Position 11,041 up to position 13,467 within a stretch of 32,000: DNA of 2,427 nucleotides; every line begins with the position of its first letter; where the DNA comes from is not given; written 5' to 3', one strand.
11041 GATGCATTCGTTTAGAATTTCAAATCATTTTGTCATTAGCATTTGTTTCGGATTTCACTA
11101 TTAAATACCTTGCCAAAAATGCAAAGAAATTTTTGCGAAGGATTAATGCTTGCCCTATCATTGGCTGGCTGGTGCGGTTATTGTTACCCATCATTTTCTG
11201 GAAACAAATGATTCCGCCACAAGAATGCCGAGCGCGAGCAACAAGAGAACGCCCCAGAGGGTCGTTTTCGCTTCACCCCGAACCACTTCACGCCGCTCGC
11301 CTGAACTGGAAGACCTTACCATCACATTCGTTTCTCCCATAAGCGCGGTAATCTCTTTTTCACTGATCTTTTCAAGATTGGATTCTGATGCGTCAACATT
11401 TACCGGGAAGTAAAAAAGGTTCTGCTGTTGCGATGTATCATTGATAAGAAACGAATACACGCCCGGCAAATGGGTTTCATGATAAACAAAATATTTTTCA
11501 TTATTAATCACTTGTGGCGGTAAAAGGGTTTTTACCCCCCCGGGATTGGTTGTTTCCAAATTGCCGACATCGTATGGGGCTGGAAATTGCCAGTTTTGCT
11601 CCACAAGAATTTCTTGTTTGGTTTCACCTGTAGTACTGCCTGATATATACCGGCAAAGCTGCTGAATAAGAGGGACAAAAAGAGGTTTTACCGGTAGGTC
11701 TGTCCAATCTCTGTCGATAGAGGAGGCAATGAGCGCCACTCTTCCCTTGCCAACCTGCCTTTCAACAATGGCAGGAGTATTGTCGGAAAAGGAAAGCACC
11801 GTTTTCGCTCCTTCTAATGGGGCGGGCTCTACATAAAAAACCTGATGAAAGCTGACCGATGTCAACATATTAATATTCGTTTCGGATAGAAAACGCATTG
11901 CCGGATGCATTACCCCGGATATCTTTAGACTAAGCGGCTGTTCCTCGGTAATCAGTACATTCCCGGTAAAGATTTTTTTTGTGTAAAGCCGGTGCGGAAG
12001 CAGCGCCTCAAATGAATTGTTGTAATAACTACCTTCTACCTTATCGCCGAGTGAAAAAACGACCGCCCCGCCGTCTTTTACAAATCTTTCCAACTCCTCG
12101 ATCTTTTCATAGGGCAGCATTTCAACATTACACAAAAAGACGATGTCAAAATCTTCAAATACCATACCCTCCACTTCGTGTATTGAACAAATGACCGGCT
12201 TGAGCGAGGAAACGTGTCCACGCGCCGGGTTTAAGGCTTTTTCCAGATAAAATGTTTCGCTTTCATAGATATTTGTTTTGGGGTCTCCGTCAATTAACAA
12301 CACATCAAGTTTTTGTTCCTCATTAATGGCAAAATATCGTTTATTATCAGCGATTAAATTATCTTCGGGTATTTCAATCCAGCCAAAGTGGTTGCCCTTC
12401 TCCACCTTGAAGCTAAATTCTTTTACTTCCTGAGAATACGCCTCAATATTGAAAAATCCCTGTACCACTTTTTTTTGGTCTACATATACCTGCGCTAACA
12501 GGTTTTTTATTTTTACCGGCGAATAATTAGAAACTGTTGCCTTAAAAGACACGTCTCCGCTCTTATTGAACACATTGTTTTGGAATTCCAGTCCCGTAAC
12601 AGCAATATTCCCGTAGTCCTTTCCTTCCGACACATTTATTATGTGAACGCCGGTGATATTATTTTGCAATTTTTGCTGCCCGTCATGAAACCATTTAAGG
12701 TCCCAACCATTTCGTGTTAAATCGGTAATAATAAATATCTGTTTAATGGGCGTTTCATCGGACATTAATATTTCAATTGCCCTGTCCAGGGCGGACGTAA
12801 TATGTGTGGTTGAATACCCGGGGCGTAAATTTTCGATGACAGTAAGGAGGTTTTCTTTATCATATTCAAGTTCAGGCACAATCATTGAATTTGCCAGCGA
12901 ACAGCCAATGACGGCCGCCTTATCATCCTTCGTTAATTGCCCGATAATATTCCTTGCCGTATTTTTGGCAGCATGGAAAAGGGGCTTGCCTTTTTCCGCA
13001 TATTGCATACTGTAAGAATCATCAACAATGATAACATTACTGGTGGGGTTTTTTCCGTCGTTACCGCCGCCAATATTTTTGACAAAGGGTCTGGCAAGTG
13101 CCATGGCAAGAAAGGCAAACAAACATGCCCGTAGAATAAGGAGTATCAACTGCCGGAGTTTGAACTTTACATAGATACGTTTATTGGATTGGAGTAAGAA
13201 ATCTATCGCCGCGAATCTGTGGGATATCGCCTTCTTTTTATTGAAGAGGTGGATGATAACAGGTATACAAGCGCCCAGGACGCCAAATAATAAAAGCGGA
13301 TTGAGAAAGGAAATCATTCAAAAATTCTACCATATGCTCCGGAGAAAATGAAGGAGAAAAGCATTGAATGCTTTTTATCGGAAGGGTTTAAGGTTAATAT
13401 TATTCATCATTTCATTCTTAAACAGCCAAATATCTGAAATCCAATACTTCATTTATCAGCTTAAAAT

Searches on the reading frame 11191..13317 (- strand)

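Call 9: search_protein_families(library=pfam, proteins=[window:11191-13317:-])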
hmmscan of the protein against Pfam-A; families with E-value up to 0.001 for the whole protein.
window:11191-13317:- (708 aa): 4 families
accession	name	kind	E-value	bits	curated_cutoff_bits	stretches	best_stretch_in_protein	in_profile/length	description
PF07584.16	BatA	-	1.6e-15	57.7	25.9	1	1-77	1-77/77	Aerotolerance regulator N-terminal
PF13519.12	VWA_2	-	3.7e-11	44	27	1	95-199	2-105/107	von Willebrand factor type A domain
PF08532.16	Glyco_hydro_42M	-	4.8e-06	26.7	25.8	0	502-539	152-193/207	Beta-galactosidase trimerisation domain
PF24157.1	DUF7408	-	8.4e-05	23.1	27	0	369-428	17-78/174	Domain of unknown function (DUF7408)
